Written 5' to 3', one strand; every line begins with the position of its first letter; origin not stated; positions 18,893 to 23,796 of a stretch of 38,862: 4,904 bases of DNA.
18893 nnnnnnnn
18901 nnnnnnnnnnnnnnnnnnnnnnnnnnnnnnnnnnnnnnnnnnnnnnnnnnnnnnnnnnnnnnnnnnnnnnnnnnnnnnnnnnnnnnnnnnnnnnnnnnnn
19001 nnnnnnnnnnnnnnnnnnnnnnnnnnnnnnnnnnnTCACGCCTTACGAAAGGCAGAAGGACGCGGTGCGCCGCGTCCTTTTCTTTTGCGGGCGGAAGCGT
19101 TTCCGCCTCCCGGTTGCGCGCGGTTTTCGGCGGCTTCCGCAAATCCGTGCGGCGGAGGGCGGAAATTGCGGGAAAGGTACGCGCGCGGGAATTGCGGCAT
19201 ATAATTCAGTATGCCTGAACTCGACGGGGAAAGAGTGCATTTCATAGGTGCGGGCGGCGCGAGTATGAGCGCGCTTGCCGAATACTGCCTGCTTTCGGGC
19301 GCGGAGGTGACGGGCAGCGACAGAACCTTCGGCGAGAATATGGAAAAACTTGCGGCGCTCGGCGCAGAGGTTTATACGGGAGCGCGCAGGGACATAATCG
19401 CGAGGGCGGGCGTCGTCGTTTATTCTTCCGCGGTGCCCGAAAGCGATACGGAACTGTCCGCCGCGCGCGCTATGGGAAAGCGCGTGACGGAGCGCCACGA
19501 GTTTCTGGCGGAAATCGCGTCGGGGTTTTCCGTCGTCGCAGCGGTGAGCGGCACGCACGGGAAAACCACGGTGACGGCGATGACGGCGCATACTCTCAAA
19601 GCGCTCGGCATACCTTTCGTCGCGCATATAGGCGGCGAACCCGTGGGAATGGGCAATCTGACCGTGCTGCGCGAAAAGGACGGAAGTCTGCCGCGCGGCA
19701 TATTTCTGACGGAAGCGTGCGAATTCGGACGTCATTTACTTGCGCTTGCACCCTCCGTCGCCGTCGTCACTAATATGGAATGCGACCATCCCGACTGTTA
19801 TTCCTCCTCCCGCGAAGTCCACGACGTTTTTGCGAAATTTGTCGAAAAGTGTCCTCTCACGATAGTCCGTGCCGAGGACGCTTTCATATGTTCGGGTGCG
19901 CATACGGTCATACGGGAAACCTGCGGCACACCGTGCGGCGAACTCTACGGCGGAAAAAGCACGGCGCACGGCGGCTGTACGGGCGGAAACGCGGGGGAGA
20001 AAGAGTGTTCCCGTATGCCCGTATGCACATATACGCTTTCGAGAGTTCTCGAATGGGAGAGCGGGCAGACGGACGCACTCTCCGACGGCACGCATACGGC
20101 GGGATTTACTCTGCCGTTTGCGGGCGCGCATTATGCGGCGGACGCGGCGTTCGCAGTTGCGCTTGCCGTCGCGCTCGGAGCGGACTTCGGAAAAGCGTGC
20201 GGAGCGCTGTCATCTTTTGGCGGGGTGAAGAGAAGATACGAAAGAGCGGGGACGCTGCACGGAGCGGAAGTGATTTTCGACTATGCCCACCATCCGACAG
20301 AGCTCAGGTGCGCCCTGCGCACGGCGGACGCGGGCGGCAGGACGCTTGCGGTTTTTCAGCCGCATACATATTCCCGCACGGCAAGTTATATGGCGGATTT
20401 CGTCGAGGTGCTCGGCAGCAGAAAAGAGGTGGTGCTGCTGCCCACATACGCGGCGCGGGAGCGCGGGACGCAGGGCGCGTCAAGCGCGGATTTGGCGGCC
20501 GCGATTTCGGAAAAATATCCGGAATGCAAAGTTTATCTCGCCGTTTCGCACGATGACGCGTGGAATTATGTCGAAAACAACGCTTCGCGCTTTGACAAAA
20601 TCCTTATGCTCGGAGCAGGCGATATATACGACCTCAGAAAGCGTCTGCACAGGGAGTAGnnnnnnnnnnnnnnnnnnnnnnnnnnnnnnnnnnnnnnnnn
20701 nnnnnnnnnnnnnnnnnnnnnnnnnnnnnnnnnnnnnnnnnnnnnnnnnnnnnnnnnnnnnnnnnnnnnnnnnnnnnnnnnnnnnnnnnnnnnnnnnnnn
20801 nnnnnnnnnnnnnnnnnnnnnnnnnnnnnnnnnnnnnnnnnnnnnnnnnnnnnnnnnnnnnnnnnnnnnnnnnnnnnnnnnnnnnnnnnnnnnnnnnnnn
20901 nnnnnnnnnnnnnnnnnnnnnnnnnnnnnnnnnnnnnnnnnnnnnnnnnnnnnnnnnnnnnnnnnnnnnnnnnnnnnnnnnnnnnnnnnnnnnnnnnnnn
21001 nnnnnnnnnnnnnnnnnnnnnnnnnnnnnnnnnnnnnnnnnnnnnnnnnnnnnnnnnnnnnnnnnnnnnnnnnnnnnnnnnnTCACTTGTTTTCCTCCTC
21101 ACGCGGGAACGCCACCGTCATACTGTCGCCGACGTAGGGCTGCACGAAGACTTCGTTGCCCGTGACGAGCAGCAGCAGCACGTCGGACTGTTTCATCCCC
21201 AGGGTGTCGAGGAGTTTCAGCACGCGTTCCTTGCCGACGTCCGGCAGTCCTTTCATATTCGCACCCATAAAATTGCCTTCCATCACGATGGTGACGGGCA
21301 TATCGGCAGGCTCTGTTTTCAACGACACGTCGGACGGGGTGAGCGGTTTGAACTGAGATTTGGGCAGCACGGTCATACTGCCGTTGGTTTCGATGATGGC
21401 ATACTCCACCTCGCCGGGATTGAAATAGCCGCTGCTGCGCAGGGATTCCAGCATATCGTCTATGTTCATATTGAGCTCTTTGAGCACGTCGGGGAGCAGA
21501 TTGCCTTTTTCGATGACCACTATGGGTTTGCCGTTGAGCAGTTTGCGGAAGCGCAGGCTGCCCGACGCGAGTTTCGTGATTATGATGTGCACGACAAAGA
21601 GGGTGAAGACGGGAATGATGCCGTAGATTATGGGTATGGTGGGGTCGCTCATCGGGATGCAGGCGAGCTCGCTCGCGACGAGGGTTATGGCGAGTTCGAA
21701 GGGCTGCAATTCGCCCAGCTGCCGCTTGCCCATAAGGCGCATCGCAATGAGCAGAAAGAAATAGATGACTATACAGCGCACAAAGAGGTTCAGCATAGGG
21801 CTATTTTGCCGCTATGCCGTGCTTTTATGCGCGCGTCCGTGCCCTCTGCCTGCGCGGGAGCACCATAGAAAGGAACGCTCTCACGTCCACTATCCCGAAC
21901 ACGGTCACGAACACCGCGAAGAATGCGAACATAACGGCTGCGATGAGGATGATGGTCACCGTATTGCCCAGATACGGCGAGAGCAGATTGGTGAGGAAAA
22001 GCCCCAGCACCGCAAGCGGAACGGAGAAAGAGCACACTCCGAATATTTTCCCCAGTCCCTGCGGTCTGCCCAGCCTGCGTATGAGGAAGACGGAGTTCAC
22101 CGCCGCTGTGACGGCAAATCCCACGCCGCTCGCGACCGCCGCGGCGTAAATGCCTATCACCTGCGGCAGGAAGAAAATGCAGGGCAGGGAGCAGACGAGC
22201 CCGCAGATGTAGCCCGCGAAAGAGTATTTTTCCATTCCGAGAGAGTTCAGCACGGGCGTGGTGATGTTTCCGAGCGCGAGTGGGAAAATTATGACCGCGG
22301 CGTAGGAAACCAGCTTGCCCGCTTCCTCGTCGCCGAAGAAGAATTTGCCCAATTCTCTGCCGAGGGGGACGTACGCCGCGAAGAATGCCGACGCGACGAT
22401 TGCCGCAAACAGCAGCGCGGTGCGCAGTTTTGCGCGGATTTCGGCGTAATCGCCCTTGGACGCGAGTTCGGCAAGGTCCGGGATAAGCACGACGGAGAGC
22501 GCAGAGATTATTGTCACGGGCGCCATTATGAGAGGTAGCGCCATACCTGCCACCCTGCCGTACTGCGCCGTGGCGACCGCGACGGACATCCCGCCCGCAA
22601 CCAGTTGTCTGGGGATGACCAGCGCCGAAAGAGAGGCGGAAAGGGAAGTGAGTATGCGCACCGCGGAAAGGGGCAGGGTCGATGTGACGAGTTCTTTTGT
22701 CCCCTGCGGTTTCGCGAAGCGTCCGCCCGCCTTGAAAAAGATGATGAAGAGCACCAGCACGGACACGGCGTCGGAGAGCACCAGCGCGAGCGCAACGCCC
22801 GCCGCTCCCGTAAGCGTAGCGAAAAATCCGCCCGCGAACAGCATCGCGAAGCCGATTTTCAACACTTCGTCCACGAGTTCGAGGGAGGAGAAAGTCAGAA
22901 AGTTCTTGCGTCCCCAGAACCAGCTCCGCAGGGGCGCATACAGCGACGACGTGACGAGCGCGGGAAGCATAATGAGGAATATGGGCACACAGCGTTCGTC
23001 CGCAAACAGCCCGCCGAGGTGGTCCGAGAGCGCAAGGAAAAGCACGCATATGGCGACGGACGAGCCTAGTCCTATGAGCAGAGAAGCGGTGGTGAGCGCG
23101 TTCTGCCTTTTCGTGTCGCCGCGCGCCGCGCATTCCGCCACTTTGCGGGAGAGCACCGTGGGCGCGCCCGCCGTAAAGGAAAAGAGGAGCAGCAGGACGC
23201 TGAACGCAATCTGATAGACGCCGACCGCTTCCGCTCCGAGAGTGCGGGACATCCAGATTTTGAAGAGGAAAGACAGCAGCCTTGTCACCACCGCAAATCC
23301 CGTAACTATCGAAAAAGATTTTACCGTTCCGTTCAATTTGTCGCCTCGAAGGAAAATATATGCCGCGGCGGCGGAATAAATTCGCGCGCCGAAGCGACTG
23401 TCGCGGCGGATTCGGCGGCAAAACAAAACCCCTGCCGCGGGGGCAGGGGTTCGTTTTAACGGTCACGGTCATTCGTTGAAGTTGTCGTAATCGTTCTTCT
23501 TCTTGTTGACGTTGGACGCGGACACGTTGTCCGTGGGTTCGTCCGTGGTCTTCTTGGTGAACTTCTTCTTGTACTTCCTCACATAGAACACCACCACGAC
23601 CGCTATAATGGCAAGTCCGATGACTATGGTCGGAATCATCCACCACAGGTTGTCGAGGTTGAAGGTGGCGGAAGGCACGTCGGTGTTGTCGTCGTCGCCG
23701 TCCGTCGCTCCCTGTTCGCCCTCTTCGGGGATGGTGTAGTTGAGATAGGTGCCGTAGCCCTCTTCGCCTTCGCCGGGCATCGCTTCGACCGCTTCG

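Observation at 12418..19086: Translationally coupled operon linking fatty-acid activation, a G3P-dehydrogenase-like complex and an AGPS-like flavoenzyme: a candidate ether-lipid module in an anaerobic Firmicute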

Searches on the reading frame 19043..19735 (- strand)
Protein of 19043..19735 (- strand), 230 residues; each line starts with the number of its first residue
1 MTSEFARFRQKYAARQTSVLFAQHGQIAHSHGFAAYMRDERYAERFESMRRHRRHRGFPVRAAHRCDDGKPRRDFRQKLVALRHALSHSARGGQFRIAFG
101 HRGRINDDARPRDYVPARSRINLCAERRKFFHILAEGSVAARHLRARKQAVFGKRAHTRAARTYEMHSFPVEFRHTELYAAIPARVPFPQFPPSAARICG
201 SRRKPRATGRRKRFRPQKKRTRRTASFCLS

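Call 11: search_protein_families(library=pfam, proteins=[window:19043-19735:-], max_evalue=0.001)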
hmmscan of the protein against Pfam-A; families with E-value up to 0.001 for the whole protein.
window:19043-19735:- (230 aa): 0 families

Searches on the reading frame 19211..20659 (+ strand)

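Call 11: search_protein_families(library=pfam, proteins=[window:19211-20659:+], max_evalue=0.001)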
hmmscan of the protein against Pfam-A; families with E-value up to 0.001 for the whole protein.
window:19211-20659:+ (482 aa): 3 families
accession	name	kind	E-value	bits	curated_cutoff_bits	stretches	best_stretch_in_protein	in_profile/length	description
PF01225.30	Mur_ligase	-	6.3e-20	71.8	21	1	9-106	2-94/95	Mur ligase family, catalytic domain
PF02875.26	Mur_ligase_C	-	3.2e-14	54.3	28.4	1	341-470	1-127/127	Mur ligase, glutamate ligase domain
PF08245.18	Mur_ligase_M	-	5.6e-10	39.9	24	1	112-224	1-126/200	Mur ligase middle domain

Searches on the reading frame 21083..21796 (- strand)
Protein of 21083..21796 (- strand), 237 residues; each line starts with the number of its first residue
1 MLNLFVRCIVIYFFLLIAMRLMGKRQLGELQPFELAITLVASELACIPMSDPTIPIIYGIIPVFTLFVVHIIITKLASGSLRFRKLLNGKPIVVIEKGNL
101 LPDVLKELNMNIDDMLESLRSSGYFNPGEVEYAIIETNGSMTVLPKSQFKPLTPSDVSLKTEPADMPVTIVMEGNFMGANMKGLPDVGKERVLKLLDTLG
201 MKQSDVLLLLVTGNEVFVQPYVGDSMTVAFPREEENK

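Call 11: search_protein_families(library=pfam, proteins=[window:21083-21796:-], max_evalue=0.001)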
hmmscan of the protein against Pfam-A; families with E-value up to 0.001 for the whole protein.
window:21083-21796:- (237 aa): 1 family
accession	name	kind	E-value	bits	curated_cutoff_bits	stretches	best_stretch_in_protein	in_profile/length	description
PF04239.17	DUF421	-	2e-27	95.6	23.6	1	81-208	4-125/129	YetF C-terminal domain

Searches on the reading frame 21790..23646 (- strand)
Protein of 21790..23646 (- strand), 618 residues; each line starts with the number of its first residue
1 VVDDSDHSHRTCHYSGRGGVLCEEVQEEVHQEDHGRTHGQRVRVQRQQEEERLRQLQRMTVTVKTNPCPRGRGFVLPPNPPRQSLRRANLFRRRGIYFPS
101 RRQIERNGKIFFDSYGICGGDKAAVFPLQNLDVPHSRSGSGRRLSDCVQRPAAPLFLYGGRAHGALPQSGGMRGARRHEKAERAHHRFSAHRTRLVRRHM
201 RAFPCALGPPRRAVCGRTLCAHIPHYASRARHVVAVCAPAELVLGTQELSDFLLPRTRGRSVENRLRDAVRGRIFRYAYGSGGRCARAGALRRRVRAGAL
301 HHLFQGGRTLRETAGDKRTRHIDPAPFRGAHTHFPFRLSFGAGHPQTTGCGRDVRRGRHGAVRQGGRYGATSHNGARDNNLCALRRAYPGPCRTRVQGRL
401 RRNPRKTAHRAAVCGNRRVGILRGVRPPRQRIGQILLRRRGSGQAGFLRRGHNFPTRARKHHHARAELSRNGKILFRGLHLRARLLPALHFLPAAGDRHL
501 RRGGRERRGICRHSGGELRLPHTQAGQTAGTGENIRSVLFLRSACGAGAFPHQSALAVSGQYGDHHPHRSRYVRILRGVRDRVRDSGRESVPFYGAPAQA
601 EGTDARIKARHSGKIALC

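Call 11: search_protein_families(library=pfam, proteins=[window:21790-23646:-], max_evalue=0.001)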
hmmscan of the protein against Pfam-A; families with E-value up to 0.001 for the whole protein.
window:21790-23646:- (618 aa): 0 families

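Call 72: search_protein_families(library=pfam, proteins=[window:21825-23426:-], max_evalue=0.0001)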
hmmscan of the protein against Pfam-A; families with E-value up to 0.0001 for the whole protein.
window:21825-23426:- (533 aa): 2 families
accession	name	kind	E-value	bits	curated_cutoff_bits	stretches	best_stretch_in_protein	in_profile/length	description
PF01943.22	Polysacc_synt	-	1.6e-15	57.8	28.2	1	35-320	2-272/274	Polysaccharide biosynthesis protein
PF01554.23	MatE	-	1.3e-08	35.2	24.9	1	50-176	11-141/161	MatE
